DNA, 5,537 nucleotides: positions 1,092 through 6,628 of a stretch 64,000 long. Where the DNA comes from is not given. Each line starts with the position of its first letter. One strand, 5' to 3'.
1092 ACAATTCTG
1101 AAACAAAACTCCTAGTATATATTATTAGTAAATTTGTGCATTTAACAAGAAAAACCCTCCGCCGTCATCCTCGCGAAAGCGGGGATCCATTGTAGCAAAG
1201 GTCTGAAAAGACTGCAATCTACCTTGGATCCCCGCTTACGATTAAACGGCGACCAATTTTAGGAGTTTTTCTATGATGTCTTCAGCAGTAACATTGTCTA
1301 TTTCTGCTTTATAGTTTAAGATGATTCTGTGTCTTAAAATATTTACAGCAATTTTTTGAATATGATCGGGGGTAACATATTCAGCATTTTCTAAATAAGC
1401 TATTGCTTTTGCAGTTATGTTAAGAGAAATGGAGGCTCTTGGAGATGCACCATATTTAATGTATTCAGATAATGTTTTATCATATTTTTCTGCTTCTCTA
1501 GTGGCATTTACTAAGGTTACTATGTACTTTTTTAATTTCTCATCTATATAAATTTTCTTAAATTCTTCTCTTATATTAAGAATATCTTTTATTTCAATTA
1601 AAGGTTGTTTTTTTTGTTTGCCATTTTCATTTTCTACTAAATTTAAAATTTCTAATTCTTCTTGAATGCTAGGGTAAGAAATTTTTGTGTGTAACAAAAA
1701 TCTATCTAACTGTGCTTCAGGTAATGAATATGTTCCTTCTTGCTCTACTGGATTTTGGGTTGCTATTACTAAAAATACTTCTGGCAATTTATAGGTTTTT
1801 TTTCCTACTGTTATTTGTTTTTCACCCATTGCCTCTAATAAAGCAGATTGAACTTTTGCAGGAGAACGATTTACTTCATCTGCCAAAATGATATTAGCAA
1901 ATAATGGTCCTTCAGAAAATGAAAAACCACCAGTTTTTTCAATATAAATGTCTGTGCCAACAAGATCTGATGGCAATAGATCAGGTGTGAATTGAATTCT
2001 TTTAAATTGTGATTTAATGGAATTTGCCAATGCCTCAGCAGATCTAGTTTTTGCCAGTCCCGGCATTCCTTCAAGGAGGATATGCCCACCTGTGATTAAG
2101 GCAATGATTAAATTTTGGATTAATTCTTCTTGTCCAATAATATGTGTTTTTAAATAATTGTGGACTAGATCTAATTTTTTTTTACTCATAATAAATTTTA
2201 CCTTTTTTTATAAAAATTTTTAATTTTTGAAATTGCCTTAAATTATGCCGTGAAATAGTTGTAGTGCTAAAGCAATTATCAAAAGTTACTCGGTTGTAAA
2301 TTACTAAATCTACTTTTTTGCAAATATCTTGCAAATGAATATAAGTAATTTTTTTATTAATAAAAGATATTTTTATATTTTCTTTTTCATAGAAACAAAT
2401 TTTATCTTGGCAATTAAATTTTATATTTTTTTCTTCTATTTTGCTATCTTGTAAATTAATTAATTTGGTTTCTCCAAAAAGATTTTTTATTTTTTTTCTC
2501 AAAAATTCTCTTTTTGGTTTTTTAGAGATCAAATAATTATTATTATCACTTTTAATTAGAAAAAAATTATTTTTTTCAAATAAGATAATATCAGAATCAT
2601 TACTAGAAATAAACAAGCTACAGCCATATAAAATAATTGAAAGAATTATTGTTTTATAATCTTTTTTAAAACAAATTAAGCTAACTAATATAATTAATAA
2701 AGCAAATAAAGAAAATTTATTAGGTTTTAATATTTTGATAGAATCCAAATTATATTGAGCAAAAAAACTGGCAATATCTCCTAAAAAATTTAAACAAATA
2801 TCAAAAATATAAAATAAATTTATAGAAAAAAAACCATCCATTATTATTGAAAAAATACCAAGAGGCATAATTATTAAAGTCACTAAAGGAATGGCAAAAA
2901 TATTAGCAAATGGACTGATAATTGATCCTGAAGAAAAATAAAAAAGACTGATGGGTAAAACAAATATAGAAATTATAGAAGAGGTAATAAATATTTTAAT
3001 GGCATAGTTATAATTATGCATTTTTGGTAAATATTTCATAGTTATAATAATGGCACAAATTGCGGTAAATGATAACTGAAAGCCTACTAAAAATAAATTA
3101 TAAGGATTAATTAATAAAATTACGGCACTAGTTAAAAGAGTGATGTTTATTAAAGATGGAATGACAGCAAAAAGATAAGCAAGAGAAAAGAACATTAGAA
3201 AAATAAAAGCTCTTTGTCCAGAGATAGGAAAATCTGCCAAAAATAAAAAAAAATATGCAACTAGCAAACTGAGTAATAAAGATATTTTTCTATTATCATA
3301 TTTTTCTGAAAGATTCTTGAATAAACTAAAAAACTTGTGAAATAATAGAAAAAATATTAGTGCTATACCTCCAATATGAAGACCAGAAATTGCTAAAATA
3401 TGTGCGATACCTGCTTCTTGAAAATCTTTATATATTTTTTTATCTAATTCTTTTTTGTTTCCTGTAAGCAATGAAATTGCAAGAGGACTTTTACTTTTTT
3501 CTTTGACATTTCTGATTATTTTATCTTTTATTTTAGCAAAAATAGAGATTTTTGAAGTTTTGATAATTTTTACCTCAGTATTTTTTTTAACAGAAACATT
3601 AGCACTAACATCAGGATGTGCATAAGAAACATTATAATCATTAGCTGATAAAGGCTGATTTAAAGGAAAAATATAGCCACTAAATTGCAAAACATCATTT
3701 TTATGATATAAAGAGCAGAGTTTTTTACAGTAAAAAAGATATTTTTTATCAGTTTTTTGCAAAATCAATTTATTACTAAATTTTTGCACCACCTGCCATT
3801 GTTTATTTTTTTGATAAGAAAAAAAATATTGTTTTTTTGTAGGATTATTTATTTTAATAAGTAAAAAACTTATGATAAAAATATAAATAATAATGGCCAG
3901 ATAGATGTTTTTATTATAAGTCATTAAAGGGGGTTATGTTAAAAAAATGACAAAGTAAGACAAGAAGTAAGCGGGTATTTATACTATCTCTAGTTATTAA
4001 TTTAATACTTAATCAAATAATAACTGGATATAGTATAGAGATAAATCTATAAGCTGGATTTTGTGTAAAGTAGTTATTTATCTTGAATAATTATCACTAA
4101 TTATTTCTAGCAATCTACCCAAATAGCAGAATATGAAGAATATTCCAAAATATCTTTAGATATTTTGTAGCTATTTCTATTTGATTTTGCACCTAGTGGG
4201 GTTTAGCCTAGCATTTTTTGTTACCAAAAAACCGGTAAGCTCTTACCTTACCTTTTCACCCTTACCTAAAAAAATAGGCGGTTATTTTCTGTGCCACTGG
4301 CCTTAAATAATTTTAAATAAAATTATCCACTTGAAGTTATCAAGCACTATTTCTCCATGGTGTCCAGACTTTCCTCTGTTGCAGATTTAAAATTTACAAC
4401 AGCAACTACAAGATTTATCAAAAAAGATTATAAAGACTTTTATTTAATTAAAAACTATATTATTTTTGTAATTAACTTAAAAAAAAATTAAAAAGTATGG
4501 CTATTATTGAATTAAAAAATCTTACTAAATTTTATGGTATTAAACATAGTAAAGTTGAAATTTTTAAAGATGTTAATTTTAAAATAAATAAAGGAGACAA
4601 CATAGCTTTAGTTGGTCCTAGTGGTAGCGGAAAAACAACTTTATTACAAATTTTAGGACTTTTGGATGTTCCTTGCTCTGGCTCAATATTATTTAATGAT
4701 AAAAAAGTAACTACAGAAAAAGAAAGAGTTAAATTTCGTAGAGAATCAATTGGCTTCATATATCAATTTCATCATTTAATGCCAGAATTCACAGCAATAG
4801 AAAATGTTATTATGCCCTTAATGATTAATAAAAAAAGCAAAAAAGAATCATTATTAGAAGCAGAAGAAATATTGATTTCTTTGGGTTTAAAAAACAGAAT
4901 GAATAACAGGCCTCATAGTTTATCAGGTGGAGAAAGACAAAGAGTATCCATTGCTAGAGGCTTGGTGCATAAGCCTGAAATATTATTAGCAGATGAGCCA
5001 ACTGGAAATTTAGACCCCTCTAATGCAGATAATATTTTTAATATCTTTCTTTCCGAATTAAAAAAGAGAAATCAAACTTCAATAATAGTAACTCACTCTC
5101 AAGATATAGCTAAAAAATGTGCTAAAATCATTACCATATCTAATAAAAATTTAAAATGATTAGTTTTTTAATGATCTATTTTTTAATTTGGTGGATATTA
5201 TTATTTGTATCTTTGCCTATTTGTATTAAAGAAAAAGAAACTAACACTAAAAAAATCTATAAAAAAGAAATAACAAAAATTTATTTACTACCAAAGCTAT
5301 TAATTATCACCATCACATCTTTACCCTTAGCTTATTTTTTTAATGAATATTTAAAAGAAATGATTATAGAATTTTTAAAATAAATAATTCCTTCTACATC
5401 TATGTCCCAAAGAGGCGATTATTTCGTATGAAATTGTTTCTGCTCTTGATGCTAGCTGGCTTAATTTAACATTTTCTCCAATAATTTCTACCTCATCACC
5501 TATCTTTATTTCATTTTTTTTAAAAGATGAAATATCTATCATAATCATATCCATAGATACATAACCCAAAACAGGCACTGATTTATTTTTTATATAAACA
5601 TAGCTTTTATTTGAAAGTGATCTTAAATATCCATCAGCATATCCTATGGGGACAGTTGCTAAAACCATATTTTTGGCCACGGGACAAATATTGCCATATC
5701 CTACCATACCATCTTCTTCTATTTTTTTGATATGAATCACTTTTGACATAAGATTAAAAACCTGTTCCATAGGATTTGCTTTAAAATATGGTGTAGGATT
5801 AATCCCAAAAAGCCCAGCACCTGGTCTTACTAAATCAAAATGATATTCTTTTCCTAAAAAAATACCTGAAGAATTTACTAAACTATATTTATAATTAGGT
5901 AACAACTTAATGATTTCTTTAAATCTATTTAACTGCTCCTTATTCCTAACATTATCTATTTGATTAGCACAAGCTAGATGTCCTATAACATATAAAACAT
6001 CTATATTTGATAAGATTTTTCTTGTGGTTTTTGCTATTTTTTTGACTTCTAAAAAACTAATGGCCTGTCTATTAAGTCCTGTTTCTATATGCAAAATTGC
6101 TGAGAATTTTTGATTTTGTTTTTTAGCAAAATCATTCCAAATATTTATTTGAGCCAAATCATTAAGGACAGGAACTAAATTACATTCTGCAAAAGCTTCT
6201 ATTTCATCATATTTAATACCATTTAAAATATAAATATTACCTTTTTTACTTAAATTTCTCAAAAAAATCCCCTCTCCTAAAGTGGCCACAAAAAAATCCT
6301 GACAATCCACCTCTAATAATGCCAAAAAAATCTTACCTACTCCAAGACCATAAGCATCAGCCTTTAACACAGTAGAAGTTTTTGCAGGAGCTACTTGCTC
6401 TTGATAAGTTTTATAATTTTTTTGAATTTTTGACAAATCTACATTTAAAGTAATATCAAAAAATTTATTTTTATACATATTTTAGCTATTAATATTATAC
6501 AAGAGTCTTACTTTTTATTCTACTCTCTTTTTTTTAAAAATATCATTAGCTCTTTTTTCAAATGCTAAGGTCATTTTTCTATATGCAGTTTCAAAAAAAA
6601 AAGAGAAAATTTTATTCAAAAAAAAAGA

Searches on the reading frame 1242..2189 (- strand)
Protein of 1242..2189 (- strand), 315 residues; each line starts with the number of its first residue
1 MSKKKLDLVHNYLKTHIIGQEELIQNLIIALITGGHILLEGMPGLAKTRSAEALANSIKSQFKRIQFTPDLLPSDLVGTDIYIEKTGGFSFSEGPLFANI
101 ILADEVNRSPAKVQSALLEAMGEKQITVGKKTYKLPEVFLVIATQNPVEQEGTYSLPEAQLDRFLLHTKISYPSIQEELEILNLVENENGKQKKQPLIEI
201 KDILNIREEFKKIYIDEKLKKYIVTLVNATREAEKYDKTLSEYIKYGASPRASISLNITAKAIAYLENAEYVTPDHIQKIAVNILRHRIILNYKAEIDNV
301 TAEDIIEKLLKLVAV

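Call 24: search_protein_families(library=ncbifam, max_evalue=0.00001, proteins=[window:1242-2189:-])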
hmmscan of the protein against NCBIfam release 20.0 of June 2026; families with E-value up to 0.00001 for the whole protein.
window:1242-2189:- (315 aa): 5 families
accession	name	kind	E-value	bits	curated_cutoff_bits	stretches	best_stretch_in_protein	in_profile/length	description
TIGR02031.1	BchD-ChlD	equivalog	1e-09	37.6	499.55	1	95-289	85-271/608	magnesium chelatase ATPase subunit D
TIGR02030.1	BchI-ChlI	equivalog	1.2e-09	37.8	466.95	1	101-301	135-326/337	magnesium chelatase ATPase subunit I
NF047784.1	MadB_ATPase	equivalog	4.4e-09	35.9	475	1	100-191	141-227/298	MadB family AAA-type ATPase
TIGR02442.1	Cob-chelat-sub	hypoth_equivalog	3.6e-08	32.3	779.45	1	99-289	129-310/641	putative cobaltochelatase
TIGR02640.1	gas_vesic_GvpN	equivalog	1.4e-06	28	266.8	0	102-188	110-200/262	gas vesicle protein GvpN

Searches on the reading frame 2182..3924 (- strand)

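Call 24: search_protein_families(library=ncbifam, max_evalue=0.00001, proteins=[window:2182-3924:-])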
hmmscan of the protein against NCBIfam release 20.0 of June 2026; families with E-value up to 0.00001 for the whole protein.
window:2182-3924:- (580 aa): 4 families
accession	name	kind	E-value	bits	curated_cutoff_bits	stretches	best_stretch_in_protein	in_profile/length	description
TIGR00361.1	ComEC_Rec2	equivalog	2.6e-36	125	190.05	1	105-419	93-409/663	DNA internalization-related competence protein ComEC/Rec2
NF008580.0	PRK11539.1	equivalog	2.3e-28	99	969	1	113-381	163-439/758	ComEC family protein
TIGR00360.1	ComEC_N-term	subfamily_domain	2.2e-21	76.9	36.5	1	173-354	1-170/171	ComEC/Rec2-related protein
NF045979.1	ComEC_MAG0480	equivalog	3e-17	62.5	150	1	8-386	72-422/461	MAG0480 family ComEC-like protein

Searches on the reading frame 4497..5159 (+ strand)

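Call 24: search_protein_families(library=ncbifam, max_evalue=0.00001, proteins=[window:4497-5159:+])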
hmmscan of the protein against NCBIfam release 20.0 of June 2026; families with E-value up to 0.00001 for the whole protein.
window:4497-5159:+ (220 aa): 186 families (the best 25 are shown)
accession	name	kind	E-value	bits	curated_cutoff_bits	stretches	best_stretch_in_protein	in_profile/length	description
TIGR02211.1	LolD_lipo_ex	equivalog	2.4e-76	256.1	307.75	1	3-219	1-219/221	lipoprotein-releasing ABC transporter ATP-binding protein LolD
NF008639.0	PRK11629.1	equivalog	1.1e-66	224.6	360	1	3-215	6-220/234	lipoprotein-releasing ABC transporter ATP-binding protein LolD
TIGR03608.1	L_ocin_972_ABC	subfamily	3e-60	203.2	254.85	1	7-214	2-206/206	putative bacteriocin export ABC transporter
NF038007.1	ABC_ATP_DarD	equivalog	1.5e-56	191.3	375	1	4-217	2-216/218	darobactin export ABC transporter ATP-binding protein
TIGR02673.1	FtsE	equivalog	3.5e-56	190.3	264.85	1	3-214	1-210/214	cell division ATP-binding protein FtsE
TIGR02982.1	heterocyst_DevA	subfamily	1.2e-54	185.3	295.8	1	3-217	1-217/220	ABC exporter ATP-binding subunit, DevA family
NF007826.0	PRK10535.1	equivalog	3.1e-54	184.3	966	1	2-216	3-218/648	macrolide ABC transporter ATP-binding protein/permease MacB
NF007879.0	PRK10584.1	equivalog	2e-51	174.9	336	1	3-219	6-224/228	putative ABC transporter ATP-binding protein YbbA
NF040933.2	ABC_arch_GlcV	equivalog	2e-48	165.1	450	1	4-213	3-214/357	glucose ABC transporter ATP-binding protein GlcV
TIGR02315.1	ABC_phnC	equivalog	5.3e-48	163.6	266.1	1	3-216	1-221/243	phosphonate ABC transporter ATP-binding protein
NF008338.0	PRK11124.1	equivalog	2.7e-46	158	369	1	4-212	3-211/242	arginine ABC transporter ATP-binding protein ArtP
NF007027.0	PRK09493.1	equivalog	3.3e-45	154.3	379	1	3-212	1-207/240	glutamine ABC transporter ATP-binding protein GlnQ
NF008428.0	PRK11264.1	equivalog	1.7e-43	148.7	406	1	1-211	1-213/250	L-cystine ABC transporter ATP-binding protein TcyN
TIGR04521.1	ECF_ATPase_2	equivalog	1.5e-41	142.4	330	1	4-214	1-218/279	energy-coupling factor transporter ATPase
TIGR02314.1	ABC_MetN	equivalog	1.8e-41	142.3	499.7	1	3-217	1-217/343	methionine ABC transporter ATP-binding protein MetN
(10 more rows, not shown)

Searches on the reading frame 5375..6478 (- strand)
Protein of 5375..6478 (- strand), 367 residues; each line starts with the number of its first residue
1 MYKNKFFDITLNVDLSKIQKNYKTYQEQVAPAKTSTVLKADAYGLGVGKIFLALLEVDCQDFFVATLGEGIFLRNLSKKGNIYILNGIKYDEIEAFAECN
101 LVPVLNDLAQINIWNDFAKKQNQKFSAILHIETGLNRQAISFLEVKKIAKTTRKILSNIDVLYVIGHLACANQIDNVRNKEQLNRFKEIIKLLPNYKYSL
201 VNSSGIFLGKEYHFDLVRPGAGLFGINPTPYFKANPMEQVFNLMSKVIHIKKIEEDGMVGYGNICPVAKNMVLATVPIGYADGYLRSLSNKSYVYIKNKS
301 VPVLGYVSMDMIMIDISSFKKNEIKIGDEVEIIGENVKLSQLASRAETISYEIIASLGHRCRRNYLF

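Call 82: search_protein_families(library=pfam, max_evalue=0.00001, proteins=[window:5375-6478:-])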
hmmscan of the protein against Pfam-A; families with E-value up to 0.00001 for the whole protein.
window:5375-6478:- (367 aa): 2 families
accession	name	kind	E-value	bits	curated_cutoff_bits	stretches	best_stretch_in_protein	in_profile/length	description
PF01168.26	Ala_racemase_N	-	2.5e-45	155.3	24.1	1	13-228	1-220/220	Alanine racemase, N-terminal domain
PF00842.27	Ala_racemase_C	-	6.4e-39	132.9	25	1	240-365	1-127/127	Alanine racemase, C-terminal domain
